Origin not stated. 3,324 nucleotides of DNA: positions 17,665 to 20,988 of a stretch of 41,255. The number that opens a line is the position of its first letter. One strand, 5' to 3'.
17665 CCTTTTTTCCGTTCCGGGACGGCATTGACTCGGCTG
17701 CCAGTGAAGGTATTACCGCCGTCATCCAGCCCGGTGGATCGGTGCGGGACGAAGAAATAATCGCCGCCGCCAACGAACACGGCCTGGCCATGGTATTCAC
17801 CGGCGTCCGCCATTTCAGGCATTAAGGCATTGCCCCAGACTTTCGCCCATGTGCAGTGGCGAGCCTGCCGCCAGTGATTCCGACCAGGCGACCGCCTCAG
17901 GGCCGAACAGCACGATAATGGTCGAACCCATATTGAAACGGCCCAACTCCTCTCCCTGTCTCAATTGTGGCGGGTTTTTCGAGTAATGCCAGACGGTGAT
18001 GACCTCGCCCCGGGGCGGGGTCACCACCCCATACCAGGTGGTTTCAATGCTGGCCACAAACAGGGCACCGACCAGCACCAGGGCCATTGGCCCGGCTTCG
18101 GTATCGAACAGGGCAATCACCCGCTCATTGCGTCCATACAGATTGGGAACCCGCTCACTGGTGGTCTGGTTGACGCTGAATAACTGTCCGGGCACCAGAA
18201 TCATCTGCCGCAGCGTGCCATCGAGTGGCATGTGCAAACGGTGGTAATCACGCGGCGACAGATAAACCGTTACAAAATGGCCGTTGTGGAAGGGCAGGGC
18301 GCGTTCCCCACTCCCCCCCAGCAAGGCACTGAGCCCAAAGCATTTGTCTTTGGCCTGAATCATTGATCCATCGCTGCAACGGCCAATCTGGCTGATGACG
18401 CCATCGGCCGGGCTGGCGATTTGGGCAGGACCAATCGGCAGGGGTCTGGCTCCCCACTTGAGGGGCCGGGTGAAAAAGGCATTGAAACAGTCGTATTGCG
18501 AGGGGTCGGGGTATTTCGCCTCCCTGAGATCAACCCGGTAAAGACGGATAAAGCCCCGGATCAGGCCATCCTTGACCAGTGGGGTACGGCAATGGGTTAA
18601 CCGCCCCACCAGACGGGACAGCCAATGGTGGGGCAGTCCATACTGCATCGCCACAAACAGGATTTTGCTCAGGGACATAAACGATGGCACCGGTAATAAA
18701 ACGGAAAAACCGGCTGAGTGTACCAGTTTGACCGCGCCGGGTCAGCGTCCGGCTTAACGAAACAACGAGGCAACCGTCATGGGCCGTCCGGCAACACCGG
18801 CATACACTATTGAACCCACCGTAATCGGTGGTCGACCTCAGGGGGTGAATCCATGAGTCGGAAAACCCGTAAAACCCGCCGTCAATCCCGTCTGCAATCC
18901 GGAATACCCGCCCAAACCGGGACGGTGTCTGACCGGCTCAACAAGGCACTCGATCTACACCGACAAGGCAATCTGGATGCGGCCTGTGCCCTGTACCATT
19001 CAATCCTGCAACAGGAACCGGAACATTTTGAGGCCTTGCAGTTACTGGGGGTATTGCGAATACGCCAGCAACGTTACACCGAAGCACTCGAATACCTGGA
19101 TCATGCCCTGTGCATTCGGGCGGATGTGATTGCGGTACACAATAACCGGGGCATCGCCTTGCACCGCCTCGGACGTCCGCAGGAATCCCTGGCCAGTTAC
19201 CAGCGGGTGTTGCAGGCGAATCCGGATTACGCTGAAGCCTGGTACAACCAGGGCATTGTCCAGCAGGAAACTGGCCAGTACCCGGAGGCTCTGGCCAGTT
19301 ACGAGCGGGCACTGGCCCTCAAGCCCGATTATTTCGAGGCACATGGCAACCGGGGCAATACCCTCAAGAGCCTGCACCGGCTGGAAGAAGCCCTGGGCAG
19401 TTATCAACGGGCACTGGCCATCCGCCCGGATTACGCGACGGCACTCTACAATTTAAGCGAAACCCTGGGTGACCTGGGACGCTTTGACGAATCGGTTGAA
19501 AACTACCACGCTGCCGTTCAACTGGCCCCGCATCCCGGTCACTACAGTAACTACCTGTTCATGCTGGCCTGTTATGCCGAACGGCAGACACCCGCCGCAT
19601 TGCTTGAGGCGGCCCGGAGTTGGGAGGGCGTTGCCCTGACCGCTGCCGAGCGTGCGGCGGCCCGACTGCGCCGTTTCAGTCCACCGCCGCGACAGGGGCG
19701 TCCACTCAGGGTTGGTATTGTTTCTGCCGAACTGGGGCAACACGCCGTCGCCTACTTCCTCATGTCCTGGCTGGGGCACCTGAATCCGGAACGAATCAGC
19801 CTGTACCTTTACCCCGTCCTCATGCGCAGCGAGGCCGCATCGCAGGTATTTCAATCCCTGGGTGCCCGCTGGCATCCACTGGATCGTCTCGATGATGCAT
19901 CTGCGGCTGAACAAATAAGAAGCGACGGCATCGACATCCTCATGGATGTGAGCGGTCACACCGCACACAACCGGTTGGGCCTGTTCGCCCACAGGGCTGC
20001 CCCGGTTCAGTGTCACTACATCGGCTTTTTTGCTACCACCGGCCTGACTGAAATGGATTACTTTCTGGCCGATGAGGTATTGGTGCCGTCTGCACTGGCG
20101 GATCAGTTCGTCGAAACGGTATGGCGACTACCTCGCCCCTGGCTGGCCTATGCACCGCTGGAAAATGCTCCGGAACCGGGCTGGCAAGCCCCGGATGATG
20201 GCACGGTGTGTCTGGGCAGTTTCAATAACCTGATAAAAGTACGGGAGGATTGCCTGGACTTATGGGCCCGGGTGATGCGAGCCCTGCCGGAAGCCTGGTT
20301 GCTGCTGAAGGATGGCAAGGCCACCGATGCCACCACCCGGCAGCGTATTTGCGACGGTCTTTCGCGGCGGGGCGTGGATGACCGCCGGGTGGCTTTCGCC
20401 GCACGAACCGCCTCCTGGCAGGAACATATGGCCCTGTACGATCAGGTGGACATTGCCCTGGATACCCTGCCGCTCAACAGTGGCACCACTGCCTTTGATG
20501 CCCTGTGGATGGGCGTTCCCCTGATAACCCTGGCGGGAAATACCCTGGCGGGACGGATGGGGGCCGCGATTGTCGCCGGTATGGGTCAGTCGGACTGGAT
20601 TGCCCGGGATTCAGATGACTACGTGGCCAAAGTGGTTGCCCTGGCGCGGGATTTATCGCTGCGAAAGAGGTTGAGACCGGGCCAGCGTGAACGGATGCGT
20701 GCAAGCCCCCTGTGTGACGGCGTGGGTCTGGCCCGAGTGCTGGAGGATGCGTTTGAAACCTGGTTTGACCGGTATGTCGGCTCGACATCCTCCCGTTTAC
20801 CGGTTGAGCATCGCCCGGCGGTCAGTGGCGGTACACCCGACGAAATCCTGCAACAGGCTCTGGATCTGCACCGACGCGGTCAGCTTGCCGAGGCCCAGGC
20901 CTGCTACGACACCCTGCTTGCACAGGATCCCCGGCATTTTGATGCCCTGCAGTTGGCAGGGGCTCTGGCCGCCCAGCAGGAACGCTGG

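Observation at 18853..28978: Candidate self-contained flagellin O-glycosylation and tailoring system built around a double TPR-GT41 enzyme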

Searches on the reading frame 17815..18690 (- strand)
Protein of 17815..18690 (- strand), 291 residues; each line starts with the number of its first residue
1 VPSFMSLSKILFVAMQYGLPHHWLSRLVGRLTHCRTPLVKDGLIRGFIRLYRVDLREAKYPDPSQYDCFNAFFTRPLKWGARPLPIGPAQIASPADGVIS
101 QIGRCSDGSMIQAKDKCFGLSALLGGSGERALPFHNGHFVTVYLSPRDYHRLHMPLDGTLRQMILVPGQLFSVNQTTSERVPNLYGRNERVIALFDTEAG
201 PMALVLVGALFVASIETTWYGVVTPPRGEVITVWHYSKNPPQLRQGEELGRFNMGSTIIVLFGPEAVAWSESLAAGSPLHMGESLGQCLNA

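Call 5: search_protein_families(library=pfam, proteins=[window:17815-18690:-], max_evalue=0.001)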
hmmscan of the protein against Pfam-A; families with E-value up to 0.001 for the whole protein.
window:17815-18690:- (291 aa): 1 family
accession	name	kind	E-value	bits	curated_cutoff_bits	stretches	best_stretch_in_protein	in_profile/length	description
PF02666.20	PS_Dcarbxylase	-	8.2e-57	192.5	22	1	69-286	1-197/198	Phosphatidylserine decarboxylase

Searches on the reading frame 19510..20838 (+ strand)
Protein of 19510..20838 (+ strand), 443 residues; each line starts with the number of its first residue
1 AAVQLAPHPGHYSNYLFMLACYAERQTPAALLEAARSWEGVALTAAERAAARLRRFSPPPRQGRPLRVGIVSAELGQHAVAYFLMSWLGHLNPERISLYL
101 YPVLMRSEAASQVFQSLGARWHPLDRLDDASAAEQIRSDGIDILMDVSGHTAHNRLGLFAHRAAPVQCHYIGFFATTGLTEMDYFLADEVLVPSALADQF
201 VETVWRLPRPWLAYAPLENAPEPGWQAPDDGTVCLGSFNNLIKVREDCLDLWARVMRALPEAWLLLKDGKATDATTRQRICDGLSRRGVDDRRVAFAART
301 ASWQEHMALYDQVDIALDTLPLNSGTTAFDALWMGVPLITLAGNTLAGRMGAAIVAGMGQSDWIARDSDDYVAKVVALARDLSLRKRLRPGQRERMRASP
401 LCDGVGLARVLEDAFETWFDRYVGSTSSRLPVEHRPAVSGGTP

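Call 45: search_solved_structures(query=window:19510-20838:+, max_evalue=1e-10, show_alignments=5)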
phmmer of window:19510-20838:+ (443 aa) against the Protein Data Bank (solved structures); distinct sequences matched with E-value up to 1e-10: 19.
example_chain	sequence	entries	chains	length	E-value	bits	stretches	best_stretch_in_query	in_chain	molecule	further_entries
7y4i_A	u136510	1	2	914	1.1e-64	222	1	59-423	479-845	Probable UDP-N-acetylglucosamine--peptide N-acetylglucosaminyltransferase SPINDLY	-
8dtf_A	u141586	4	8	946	2.1e-64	221.1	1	59-423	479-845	Probable UDP-N-acetylglucosamine--peptide N-acetylglucosaminyltransferase SPINDLY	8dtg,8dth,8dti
5djs_A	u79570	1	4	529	9.9e-61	209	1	59-420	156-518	Tetratricopeptide TPR_2 repeat protein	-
6q4m_A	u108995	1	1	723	7.6e-40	140.1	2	227-423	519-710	UDP-N-acetylglucosamine--peptide N-acetylglucosaminyltransferase 110 kDa subunit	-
6ibo_A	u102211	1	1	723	1e-39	139.7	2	227-423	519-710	UDP-N-acetylglucosamine--peptide N-acetylglucosaminyltransferase 110 kDa subunit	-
6tka_AAA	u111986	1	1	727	1.3e-39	139.3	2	227-423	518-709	UDP-N-acetylglucosamine--peptide N-acetylglucosaminyltransferase 110 kDa subunit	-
5npr_A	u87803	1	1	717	1.4e-39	139.3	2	227-423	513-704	UDP-N-acetylglucosamine--peptide N-acetylglucosaminyltransferase 110 kDa subunit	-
5nps_A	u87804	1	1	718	1.4e-39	139.3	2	227-423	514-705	UDP-N-acetylglucosamine--peptide N-acetylglucosaminyltransferase 110 kDa subunit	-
3pe3_A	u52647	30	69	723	1.4e-39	139.2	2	227-423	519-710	UDP-N-acetylglucosamine--peptide N-acetylglucosaminyltransferase 110 kDa subunit | UDP-N-ACETYLGLUCOSAMINE--PEPTIDE N-ACETYLGLUCOSAMINYL TRANSFERASE 110 KDA SUB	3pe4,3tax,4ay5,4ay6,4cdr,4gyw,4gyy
8cm9_A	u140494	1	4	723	1.4e-39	139.2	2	227-423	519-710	UDP-N-acetylglucosamine--peptide N-acetylglucosaminyltransferase 110 kDa subunit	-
5lvv_A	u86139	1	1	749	1.5e-39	139.2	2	227-423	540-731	UDP-N-acetylglucosamine--peptide N-acetylglucosaminyltransferase 110 kDa subunit,UDP-N-ace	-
5lwv_A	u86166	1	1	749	1.5e-39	139.2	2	227-423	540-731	Host cell factor 1,UDP-N-acetylglucosamine--peptide N-acetylglucosaminyltransferase 110 kD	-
5hgv_A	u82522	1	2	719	2.7e-39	138.3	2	227-423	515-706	UDP-N-acetylglucosamine--peptide N-acetylglucosaminyltransferase 110 kDa subunit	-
7yeh_B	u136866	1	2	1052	4.1e-39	137.7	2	227-423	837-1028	UDP-N-acetylglucosamine--peptide N-acetylglucosaminyltransferase 110 kDa subunit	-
7yea_A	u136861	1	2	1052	4.1e-39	137.7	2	227-423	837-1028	UDP-N-acetylglucosamine--peptide N-acetylglucosaminyltransferase 110 kDa subunit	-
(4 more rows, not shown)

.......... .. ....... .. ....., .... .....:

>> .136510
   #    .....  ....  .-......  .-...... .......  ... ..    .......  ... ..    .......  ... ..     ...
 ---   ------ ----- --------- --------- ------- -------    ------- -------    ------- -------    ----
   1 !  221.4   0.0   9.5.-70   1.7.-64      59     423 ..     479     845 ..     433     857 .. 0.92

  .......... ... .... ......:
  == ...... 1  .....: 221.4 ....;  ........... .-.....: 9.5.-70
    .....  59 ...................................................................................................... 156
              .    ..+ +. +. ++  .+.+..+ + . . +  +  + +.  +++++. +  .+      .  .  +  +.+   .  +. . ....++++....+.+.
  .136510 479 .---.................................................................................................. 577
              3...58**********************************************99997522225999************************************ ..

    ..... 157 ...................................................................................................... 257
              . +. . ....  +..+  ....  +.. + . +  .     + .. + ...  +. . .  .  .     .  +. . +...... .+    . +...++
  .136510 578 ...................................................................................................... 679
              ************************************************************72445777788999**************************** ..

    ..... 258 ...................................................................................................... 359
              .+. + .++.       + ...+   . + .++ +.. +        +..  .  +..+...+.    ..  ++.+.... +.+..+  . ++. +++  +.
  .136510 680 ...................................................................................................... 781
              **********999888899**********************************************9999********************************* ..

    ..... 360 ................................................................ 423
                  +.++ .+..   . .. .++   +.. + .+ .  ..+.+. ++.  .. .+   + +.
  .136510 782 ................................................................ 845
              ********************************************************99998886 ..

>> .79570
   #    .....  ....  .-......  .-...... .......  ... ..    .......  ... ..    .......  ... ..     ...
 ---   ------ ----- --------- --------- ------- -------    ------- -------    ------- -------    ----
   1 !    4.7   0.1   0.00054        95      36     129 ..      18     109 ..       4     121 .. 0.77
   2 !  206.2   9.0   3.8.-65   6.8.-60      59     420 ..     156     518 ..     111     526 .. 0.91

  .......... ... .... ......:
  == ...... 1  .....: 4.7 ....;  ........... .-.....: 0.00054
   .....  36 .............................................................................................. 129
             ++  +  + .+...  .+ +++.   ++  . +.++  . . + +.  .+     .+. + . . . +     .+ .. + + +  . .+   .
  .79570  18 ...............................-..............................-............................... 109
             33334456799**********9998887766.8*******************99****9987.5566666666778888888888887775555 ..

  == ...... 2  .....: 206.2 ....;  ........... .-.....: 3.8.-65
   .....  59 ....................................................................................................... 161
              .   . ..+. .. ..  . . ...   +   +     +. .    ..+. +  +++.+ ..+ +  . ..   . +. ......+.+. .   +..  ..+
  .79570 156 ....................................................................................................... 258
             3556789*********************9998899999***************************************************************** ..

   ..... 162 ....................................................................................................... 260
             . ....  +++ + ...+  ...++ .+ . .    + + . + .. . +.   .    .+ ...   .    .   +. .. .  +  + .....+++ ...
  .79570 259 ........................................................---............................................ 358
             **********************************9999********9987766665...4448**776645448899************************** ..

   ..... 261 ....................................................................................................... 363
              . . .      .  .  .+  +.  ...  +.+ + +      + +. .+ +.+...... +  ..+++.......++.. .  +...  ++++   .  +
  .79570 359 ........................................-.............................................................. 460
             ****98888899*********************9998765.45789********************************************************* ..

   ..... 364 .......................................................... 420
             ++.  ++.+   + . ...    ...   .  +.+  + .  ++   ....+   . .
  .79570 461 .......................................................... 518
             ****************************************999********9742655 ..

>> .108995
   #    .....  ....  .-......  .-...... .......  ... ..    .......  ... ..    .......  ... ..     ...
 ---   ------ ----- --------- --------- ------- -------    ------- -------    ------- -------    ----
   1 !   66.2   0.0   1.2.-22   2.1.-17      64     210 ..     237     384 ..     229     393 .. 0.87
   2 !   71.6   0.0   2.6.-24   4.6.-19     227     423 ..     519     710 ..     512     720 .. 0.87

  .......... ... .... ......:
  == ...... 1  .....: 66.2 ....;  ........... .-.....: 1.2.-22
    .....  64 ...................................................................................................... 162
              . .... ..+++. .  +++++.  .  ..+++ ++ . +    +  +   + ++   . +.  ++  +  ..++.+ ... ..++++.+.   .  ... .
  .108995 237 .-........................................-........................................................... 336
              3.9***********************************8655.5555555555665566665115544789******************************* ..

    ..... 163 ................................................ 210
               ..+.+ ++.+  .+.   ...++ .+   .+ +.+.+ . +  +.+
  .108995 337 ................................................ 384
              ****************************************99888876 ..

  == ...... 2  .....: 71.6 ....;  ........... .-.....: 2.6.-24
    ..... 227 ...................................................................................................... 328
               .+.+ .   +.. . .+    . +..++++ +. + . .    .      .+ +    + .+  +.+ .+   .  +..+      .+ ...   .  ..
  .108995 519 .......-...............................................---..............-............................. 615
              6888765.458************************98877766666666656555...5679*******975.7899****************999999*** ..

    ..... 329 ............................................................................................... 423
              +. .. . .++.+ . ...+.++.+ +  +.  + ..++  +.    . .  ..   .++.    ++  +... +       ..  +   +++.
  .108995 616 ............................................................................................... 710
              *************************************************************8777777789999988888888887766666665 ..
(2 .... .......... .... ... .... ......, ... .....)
